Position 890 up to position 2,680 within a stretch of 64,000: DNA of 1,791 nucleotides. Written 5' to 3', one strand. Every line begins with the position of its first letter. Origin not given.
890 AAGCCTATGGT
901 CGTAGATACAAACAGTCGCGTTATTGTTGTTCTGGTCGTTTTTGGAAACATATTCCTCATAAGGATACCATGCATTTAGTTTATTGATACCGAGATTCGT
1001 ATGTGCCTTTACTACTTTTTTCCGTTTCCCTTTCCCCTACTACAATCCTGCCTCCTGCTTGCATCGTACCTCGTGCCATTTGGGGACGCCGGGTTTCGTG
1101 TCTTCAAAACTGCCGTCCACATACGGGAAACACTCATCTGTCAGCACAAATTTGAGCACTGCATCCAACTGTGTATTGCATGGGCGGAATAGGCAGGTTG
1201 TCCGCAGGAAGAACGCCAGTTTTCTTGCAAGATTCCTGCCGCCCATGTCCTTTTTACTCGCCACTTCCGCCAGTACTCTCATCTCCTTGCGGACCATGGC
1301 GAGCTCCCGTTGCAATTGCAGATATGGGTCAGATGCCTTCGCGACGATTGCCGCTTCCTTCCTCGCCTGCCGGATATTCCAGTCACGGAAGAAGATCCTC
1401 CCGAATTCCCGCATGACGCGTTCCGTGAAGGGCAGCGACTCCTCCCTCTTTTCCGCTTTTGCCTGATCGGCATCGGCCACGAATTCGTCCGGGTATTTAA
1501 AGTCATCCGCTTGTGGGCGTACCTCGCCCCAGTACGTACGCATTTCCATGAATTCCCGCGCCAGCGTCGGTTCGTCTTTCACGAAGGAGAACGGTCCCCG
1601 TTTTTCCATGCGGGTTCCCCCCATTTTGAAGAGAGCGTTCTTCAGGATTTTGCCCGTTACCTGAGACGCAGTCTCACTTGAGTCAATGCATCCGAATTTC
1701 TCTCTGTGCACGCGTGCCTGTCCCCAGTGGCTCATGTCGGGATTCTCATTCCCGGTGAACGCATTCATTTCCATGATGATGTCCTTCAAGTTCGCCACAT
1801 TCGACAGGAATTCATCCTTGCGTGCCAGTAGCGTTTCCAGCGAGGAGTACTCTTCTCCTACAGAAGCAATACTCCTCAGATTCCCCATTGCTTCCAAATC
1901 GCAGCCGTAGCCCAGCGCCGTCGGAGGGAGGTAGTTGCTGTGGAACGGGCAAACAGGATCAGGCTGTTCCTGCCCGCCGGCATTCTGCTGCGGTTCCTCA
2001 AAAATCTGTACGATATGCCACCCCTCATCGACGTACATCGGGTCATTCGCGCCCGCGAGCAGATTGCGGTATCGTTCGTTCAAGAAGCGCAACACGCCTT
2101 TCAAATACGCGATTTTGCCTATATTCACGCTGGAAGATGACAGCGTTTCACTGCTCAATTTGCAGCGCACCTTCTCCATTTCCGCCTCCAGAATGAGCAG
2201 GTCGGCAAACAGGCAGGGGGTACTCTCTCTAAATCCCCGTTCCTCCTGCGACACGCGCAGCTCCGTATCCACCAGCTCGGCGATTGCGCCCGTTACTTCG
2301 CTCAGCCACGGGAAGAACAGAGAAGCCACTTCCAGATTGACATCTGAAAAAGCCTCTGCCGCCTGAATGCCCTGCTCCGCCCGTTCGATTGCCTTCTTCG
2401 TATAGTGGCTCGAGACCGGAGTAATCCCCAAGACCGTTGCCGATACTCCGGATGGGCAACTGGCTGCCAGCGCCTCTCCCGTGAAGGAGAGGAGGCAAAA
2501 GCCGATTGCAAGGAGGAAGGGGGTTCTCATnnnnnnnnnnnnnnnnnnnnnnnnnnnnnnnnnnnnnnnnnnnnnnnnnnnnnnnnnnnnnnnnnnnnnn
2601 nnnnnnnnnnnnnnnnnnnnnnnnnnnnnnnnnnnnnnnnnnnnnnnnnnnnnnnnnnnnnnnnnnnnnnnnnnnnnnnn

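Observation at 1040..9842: Five-gene, translationally coupled operon of large secreted Cys-rich proteins with no recognisable family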

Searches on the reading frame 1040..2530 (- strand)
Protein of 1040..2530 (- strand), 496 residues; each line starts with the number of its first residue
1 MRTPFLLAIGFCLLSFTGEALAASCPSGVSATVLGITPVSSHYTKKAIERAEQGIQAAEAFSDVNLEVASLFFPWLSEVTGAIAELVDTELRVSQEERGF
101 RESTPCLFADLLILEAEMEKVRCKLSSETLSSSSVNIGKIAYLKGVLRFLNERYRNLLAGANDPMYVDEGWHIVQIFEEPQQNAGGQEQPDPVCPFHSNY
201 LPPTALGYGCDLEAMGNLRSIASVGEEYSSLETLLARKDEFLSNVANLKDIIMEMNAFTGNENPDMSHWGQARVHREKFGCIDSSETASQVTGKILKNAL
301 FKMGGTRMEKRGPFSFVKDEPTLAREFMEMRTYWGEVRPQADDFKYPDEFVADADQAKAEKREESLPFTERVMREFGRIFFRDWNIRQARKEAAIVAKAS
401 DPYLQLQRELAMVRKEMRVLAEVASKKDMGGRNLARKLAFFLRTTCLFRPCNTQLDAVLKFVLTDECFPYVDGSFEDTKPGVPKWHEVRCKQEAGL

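Call 3: search_protein_families(library=pfam, proteins=[window:1040-2530:-], max_evalue=1)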
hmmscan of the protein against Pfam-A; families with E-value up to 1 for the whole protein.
window:1040-2530:- (496 aa): 0 families

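Call 4: search_protein_families(library=ncbifam, proteins=[window:1040-2530:-], max_evalue=1)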
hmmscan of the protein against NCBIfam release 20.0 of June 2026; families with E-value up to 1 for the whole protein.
window:1040-2530:- (496 aa): 0 families

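Call 29: search_solved_structures(query=A5, max_evalue=10)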
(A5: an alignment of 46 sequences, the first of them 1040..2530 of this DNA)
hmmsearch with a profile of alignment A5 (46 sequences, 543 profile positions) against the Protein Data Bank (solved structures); distinct sequences matched with E-value up to 10: 2.
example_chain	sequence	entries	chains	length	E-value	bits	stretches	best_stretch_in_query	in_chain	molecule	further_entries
8jxg_D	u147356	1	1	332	1.3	10.9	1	279-400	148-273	rat RAP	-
3wjv_A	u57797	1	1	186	1.4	10.8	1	355-401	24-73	Outer-membrane lipoprotein LolB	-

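Call 65: search_protein_families(library=phrogs, proteins=[window:1040-2530:-], max_evalue=0.1)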
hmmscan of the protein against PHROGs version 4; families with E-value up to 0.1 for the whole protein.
window:1040-2530:- (496 aa): 0 families

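Call 66: search_protein_families(library=padloc, proteins=[window:1040-2530:-], max_evalue=0.1)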
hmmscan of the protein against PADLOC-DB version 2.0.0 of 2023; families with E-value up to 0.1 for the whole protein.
window:1040-2530:- (496 aa): 0 families

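Call 80: search_protein_families(library=pfam, alignment_id=A5, max_evalue=0.1)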
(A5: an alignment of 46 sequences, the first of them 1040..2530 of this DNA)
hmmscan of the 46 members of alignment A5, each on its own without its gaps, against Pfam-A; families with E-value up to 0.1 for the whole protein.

A. member 1, window:1040-2530:- (496 aa): 0 families

B. families by the number of members that match (of 46 scanned): 13 families
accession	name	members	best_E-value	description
PF13604.12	AAA_30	2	0.024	AAA domain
PF12375.13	DUF3653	1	0.03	Phage protein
PF08429.16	PLU-1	1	0.037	PLU-1-like protein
PF23790.1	Kyano_Gp96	1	0.047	Kyanoviridae Gp96 protein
PF13420.13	Acetyltransf_4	1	0.05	Acetyltransferase (GNAT) domain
PF18810.6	PBECR2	1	0.059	phage-Barnase-EndoU-ColicinE5/D-RelE like nuclease2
PF21669.3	SHLD2_OB1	1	0.073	Shieldin complex subunit 2, first OB fold domain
PF21689.3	TorS_sensor_domain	1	0.076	Sensor protein TorS, sensor domain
PF07323.17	DUF1465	1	0.077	Protein of unknown function (DUF1465)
PF01683.23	EB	1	0.086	EB module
PF21825.2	crAss001_48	1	0.092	crAss001_48 related protein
PF04706.18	Dickkopf_N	1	0.093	Dickkopf N-terminal cysteine-rich region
PF01807.25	Zn_ribbon_DnaG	1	0.098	CHC2 zinc finger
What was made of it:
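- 1040..2530 (-): Gene E, 496 aa. Exported, with 8 conserved Cys; an even count in 42/46 homologues. No family or PDB hit (calls 3, 4, 29, 80).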

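Call 84: find_related_loci(query=A5, collection=viral_contigs, flank=5000)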
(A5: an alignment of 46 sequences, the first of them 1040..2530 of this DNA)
Query A5 (496 aa) in viral_contigs; peptide patterns used: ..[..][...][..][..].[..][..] (x = any residue, [..] = any of these).
No stretch of DNA in the collection matches any of the patterns.
